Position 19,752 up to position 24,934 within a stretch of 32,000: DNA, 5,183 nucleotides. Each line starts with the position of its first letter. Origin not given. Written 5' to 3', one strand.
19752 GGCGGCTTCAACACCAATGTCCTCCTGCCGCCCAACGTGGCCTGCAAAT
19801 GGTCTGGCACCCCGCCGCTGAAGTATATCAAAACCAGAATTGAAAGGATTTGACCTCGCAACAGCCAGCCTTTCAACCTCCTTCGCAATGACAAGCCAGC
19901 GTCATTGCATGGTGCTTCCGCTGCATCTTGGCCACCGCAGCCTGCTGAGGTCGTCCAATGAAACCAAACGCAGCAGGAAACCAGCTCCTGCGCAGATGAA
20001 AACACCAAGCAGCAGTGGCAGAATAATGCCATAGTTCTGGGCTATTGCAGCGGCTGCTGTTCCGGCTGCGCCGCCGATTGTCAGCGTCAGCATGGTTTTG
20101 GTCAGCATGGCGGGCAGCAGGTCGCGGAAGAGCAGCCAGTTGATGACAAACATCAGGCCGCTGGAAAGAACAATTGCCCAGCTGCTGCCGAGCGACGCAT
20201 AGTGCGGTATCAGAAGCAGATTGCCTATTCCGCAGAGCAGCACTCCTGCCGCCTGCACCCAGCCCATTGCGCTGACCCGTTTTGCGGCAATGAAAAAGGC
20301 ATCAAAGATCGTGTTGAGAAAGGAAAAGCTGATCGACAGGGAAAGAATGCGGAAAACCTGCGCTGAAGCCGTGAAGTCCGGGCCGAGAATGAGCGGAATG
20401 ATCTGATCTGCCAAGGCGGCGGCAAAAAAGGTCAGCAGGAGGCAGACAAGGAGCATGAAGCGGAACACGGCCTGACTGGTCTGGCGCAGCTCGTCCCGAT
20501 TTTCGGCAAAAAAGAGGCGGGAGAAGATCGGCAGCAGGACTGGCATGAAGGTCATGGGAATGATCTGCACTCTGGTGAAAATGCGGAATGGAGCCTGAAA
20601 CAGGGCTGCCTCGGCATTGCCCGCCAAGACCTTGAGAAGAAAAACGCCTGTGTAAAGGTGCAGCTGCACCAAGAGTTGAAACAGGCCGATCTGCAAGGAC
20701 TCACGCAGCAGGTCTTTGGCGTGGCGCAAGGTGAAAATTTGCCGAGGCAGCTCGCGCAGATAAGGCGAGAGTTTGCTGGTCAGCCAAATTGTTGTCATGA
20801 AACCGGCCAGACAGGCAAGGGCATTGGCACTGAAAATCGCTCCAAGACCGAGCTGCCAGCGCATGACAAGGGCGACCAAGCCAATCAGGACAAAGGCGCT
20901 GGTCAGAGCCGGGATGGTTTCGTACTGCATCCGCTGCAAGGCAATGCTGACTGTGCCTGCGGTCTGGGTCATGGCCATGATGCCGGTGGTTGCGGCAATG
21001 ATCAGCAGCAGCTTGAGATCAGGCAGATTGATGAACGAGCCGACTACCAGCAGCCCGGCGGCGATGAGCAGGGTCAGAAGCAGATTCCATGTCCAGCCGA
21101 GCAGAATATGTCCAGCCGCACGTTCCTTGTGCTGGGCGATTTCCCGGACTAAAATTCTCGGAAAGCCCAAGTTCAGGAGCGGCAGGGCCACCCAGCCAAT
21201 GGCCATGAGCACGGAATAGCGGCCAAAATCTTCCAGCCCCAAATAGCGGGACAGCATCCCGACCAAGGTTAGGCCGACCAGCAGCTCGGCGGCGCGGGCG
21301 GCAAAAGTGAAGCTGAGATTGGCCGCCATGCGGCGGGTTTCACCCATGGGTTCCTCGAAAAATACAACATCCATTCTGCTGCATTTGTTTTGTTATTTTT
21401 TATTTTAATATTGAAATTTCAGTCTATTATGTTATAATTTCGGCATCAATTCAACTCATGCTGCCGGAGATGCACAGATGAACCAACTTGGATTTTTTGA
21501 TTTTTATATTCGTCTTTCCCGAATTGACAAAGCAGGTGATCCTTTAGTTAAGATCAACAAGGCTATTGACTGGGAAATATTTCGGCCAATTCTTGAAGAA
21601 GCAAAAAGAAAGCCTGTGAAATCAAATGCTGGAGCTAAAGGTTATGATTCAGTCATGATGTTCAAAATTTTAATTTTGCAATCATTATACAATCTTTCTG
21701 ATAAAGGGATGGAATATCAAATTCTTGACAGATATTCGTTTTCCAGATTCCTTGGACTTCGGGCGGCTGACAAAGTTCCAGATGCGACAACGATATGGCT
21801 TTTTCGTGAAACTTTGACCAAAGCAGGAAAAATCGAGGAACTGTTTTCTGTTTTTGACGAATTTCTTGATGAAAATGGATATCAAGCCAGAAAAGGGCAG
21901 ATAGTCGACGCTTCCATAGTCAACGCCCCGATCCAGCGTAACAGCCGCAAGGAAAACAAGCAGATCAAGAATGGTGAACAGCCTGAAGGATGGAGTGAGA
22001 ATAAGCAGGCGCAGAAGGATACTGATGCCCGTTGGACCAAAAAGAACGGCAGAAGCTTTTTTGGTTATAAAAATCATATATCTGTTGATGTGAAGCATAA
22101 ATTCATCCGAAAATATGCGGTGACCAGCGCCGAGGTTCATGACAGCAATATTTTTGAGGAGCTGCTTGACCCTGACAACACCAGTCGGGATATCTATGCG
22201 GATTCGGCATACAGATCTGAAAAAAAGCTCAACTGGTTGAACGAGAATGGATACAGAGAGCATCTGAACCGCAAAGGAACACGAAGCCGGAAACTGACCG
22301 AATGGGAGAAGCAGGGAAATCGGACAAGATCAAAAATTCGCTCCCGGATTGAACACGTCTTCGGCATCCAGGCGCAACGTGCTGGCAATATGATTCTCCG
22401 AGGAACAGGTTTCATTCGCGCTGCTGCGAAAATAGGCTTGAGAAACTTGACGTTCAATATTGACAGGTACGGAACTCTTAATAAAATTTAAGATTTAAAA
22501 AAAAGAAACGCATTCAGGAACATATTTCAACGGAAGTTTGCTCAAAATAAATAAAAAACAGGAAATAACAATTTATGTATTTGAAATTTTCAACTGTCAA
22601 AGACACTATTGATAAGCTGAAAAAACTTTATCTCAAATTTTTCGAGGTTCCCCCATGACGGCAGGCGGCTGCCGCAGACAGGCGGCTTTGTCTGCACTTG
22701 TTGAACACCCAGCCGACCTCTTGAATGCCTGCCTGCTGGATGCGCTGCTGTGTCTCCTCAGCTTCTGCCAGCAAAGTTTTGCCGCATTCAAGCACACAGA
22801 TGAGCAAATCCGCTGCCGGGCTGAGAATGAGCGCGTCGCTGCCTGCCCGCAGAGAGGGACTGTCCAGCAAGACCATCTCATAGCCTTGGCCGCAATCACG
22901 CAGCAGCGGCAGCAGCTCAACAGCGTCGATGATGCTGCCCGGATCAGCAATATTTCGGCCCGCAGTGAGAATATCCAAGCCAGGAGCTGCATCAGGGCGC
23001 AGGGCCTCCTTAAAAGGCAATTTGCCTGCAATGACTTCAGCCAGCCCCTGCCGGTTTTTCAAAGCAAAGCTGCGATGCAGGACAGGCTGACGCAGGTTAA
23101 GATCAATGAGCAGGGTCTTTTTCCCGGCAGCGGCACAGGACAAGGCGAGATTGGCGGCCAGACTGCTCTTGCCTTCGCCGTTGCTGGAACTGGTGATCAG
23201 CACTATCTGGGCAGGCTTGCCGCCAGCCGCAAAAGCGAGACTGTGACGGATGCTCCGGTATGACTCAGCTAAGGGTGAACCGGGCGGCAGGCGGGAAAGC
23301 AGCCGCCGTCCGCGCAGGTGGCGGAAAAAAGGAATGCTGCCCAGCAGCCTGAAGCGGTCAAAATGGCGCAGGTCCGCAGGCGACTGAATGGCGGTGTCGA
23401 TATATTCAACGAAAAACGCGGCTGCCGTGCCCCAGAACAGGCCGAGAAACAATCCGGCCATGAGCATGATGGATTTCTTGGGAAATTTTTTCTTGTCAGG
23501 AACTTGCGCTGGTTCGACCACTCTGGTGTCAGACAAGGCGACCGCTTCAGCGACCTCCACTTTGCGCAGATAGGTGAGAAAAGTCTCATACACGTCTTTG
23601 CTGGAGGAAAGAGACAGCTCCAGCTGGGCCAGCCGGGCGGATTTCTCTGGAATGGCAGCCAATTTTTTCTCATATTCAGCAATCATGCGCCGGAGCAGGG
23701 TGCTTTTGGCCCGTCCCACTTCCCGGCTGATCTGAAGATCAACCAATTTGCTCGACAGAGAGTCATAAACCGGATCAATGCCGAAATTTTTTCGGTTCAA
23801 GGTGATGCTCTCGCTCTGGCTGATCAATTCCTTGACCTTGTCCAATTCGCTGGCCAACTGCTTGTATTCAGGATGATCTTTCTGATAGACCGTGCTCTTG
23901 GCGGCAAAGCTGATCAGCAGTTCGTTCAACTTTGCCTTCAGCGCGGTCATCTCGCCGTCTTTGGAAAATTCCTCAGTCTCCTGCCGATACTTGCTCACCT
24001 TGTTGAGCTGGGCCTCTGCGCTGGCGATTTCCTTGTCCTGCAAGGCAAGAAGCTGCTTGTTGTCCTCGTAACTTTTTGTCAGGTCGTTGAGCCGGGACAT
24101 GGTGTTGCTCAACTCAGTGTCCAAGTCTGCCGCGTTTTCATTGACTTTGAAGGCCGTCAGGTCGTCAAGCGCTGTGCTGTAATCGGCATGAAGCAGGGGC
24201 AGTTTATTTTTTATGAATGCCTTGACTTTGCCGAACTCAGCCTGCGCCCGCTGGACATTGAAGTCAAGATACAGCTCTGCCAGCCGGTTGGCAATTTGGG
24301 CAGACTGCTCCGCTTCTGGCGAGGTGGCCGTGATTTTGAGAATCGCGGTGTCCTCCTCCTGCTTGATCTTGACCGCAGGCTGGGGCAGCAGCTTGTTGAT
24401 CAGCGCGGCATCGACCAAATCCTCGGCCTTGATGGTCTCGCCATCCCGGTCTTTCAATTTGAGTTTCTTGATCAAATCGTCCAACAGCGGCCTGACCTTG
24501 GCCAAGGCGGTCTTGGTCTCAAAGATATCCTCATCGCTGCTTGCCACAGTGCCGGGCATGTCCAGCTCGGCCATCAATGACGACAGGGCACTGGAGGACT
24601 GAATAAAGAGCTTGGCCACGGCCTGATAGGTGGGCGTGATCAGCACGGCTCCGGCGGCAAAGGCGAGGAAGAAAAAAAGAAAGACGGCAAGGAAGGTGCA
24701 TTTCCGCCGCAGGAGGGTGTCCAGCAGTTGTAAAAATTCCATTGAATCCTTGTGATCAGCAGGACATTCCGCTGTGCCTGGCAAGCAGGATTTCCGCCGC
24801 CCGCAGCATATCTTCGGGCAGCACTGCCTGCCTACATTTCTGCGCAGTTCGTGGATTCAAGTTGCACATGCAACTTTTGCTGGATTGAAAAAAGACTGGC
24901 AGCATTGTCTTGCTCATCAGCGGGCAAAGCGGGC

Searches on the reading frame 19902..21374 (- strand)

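Call 7: search_protein_families(library=pfam, proteins=[window:19902-21374:-], max_evalue=0.0001)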
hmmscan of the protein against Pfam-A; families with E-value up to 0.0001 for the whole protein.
window:19902-21374:- (490 aa): 3 families
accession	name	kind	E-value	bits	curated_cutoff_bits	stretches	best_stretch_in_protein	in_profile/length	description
PF01943.22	Polysacc_synt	-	2.6e-22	80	28.2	1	18-288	3-274/274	Polysaccharide biosynthesis protein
PF13440.11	Polysacc_synt_3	-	2.1e-13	50.6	23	1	41-337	2-291/293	Polysaccharide biosynthesis protein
PF03023.19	MurJ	-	3e-09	36.5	27.4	1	166-422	143-405/451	Lipid II flippase MurJ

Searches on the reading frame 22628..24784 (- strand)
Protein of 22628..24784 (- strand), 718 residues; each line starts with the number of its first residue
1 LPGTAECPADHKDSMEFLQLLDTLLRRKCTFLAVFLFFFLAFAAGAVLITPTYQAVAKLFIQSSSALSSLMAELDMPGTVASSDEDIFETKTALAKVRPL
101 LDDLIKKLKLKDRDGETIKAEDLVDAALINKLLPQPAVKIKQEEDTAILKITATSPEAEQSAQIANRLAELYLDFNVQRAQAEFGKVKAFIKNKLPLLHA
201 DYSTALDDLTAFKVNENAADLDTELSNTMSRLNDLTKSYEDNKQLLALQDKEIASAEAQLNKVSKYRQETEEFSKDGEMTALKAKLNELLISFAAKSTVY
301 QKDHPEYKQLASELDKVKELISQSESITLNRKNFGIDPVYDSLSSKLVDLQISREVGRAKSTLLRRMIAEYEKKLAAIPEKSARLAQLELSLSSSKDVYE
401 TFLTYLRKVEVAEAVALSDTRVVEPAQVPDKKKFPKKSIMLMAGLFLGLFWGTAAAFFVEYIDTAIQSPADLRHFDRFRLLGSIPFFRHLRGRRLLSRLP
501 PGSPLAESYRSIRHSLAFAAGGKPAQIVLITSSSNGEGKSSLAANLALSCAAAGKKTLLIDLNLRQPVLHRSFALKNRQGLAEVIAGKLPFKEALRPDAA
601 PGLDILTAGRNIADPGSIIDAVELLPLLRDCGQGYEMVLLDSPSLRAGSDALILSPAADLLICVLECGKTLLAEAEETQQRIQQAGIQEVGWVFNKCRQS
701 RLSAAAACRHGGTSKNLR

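Call 7: search_protein_families(library=pfam, proteins=[window:22628-24784:-], max_evalue=0.0001)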
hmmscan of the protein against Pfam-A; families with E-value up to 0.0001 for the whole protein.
window:22628-24784:- (718 aa): 5 families
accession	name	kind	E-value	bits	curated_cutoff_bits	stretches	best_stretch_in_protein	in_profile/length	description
PF13807.11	GNVR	-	5.2e-09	36.3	27.7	1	387-458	8-79/82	G-rich domain on putative tyrosine kinase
PF01656.29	CbiA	-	3.8e-07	30.6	25.4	1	529-701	2-87/125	CobQ/CobB/MinD/ParA nucleotide binding domain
PF02706.20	Wzz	-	8.1e-07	29.7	25.5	1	14-97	2-87/91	Chain length determinant protein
PF13614.12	AAA_31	-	8.4e-06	26.3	27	1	526-669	2-151/177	AAA domain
PF09140.17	MipZ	-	3e-05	23.9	20.7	1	527-662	2-126/262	ATPase MipZ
